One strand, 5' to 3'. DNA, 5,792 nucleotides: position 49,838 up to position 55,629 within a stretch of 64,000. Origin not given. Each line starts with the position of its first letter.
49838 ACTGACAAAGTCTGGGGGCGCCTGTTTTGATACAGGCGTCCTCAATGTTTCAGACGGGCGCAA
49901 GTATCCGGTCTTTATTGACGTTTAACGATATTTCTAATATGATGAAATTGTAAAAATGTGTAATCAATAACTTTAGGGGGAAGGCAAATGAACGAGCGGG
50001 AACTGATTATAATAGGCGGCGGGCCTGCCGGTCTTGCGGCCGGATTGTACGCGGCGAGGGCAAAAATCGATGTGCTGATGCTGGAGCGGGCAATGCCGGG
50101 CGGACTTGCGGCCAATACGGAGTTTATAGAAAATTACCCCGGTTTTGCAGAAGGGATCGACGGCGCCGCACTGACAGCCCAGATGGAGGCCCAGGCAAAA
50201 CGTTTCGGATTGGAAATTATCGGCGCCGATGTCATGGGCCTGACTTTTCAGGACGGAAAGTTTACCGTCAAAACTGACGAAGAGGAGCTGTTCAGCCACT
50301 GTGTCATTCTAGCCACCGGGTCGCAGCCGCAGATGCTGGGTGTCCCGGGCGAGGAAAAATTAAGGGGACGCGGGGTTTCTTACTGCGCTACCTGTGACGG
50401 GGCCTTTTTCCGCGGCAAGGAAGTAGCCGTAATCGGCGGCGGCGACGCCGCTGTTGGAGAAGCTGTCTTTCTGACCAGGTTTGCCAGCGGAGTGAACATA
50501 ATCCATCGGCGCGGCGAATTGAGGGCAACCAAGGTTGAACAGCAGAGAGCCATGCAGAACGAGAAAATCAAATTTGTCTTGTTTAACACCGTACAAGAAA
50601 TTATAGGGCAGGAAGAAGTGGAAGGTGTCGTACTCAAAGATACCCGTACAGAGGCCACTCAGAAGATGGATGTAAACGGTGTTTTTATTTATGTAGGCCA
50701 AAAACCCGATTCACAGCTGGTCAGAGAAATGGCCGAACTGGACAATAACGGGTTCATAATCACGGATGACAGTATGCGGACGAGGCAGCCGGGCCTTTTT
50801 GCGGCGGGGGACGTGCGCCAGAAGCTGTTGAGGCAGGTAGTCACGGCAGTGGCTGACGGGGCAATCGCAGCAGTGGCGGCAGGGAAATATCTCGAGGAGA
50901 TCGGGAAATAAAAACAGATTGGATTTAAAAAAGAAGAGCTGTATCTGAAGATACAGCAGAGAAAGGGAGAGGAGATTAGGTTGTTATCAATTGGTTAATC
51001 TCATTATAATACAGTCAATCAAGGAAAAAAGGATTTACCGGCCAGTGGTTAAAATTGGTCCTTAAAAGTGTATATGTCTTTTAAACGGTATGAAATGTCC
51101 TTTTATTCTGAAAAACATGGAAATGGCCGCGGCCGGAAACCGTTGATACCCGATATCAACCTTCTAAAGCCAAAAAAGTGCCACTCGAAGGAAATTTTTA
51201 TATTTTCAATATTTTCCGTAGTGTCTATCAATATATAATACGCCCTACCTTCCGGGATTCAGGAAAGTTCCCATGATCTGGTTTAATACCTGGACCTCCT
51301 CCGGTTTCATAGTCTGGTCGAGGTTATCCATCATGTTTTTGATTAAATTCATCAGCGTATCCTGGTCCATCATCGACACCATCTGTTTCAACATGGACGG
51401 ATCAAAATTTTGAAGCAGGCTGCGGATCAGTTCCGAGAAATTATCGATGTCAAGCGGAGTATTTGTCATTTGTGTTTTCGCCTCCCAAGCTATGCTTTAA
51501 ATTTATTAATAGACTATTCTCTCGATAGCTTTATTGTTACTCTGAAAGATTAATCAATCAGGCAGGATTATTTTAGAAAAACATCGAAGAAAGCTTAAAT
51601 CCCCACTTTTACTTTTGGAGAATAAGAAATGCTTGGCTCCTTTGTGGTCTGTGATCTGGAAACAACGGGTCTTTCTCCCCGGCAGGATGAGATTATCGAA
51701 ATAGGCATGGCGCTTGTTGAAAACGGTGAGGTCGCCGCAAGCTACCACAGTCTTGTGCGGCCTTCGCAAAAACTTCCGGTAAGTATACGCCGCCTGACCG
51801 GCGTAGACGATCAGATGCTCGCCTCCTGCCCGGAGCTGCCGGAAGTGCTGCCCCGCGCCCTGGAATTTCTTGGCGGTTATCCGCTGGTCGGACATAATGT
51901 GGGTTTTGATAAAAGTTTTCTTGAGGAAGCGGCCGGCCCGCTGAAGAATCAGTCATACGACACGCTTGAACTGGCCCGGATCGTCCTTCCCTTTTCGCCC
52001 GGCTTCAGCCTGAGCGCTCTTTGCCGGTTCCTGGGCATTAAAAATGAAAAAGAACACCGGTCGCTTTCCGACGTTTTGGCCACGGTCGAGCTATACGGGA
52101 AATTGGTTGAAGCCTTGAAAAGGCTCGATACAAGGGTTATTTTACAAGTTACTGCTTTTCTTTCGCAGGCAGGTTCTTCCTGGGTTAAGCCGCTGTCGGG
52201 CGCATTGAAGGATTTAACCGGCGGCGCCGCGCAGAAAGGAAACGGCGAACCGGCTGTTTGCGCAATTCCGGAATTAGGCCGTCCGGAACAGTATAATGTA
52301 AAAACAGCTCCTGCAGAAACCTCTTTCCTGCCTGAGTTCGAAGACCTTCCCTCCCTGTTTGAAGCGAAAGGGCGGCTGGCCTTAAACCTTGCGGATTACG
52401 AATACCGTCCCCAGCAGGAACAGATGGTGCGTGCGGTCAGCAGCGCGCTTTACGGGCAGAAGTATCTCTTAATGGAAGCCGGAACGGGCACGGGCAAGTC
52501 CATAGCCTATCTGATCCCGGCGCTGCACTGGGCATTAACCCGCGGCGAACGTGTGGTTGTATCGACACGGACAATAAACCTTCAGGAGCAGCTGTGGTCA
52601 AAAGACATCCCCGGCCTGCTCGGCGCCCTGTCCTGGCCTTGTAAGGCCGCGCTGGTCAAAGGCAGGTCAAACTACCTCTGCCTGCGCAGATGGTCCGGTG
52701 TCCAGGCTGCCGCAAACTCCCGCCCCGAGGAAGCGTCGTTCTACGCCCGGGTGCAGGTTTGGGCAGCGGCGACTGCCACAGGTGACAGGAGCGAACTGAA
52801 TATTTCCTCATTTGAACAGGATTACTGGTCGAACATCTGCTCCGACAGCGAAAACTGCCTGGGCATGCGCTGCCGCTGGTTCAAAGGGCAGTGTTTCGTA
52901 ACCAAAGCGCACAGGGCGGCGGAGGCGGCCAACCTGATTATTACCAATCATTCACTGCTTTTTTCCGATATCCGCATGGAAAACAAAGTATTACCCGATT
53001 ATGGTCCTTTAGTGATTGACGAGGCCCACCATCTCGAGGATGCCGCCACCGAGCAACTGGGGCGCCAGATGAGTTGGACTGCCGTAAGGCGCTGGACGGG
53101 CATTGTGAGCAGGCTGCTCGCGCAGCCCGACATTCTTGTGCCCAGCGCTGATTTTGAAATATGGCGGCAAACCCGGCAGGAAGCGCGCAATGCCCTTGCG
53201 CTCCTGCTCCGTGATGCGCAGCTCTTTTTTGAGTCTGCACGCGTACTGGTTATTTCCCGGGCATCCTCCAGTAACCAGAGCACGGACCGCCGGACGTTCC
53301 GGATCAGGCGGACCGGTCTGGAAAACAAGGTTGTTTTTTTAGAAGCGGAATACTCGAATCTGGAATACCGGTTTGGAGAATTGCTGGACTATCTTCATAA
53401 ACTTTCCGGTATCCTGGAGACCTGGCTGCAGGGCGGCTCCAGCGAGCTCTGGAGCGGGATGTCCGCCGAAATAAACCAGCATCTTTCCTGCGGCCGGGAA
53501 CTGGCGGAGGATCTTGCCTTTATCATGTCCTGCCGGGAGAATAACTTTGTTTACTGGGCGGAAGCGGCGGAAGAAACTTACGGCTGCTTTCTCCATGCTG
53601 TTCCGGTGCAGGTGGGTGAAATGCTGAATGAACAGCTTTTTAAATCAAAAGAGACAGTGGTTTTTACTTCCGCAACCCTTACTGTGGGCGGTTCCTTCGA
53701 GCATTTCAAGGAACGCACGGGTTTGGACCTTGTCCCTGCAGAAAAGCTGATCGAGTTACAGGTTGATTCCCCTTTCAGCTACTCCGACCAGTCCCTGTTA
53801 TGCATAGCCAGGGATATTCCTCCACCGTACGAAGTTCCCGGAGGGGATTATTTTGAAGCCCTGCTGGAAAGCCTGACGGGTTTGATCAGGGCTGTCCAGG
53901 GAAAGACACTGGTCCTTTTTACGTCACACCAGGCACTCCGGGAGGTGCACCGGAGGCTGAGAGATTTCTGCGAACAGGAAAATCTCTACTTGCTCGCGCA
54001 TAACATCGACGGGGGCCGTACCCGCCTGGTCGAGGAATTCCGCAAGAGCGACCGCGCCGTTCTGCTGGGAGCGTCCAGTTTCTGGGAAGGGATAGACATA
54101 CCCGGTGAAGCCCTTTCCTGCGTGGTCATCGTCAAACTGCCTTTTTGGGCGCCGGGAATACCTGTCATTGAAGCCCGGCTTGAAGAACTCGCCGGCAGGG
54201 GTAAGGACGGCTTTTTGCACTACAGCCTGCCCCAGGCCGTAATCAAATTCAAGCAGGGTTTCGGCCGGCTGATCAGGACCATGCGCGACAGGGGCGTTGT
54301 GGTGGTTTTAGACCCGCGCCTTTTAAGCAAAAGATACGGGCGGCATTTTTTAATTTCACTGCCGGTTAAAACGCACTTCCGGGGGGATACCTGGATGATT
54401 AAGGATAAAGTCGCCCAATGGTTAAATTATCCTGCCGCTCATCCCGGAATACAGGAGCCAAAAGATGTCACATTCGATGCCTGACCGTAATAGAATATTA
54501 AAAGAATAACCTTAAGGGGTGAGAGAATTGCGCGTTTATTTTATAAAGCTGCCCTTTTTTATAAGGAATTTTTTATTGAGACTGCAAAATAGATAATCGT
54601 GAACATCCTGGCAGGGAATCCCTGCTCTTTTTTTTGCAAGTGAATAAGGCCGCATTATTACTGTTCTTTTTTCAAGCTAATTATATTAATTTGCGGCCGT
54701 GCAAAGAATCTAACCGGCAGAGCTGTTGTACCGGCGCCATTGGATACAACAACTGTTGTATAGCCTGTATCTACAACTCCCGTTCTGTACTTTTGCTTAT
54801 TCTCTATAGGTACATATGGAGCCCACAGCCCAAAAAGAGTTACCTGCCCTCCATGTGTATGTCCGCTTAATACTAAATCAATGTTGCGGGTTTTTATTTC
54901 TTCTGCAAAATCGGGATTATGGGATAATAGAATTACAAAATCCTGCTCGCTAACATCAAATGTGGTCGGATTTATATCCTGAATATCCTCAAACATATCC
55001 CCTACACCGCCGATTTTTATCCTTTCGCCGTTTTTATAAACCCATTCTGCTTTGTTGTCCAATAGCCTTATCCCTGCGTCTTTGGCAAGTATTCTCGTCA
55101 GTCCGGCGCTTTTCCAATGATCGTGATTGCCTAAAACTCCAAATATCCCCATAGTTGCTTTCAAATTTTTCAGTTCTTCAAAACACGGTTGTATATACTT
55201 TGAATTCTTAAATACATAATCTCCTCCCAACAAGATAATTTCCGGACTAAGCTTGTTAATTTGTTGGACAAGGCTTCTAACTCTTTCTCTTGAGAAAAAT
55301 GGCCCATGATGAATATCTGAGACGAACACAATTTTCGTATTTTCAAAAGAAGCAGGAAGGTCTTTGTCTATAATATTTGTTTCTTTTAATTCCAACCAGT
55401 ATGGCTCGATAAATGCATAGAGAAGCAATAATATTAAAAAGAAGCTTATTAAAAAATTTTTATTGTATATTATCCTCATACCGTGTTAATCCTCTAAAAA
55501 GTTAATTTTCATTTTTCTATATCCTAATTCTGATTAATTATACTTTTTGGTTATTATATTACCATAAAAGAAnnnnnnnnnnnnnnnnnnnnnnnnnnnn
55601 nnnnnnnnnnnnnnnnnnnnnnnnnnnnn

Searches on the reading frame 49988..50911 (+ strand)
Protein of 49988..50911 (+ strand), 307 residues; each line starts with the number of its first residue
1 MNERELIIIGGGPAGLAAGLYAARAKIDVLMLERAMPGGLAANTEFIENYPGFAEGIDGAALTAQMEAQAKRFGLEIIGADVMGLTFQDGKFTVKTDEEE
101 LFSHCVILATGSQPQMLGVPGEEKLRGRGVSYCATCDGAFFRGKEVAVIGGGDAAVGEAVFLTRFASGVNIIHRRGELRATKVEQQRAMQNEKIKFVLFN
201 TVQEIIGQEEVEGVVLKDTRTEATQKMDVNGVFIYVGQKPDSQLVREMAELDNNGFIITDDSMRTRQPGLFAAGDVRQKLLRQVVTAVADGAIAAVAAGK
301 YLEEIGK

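Call 82: search_protein_families(library=pfam, proteins=[window:49988-50911:+], max_evalue=0.00001)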
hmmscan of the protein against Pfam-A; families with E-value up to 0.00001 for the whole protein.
window:49988-50911:+ (307 aa): 5 families
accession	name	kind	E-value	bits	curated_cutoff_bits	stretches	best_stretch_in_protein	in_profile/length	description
PF07992.20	Pyr_redox_2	-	3.9e-50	171.4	26.1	1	5-291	2-291/291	Pyridine nucleotide-disulphide oxidoreductase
PF13738.12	Pyr_redox_3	-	4e-28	99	30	1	58-274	79-305/305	Pyridine nucleotide-disulphide oxidoreductase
PF00070.33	Pyr_redox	-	1.9e-13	51.1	22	1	146-218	2-81/82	Pyridine nucleotide-disulphide oxidoreductase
PF01266.30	DAO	-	2.9e-09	37.3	27.9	0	6-38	2-35/353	FAD dependent oxidoreductase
PF03486.20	HI0933_like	-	9.1e-06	25.7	50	0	5-35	2-32/244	HI0933-like protein Rossmann domain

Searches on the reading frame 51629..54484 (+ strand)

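Call 82: search_protein_families(library=pfam, proteins=[window:51629-54484:+], max_evalue=0.00001)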
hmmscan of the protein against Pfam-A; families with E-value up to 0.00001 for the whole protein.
window:51629-54484:+ (951 aa): 4 families
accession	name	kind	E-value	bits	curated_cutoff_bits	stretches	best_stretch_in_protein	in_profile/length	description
PF13307.12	Helicase_C_2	-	3.4e-44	151.3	25.3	1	752-912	4-168/170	Helicase C-terminal domain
PF00929.31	RNase_T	-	2.7e-25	90.3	24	1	6-156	1-164/164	Exonuclease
PF00270.35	DEAD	-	1.2e-10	41.9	26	0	263-322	4-61/167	DEAD/DEAH box helicase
PF04851.21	ResIII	-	4.9e-07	30.2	22.5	0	257-322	2-69/164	Type III restriction enzyme, res subunit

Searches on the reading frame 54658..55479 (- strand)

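Call 82: search_protein_families(library=pfam, proteins=[window:54658-55479:-], max_evalue=0.00001)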
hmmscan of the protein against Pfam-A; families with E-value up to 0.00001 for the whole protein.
window:54658-55479:- (273 aa): 2 families
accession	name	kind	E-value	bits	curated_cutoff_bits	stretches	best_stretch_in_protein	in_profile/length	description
PF00149.33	Metallophos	-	1.1e-14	55.7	21.5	1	49-210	2-190/191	Calcineurin-like phosphoesterase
PF12850.12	Metallophos_2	-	5e-08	33.5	27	1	49-211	2-119/154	Calcineurin-like phosphoesterase superfamily domain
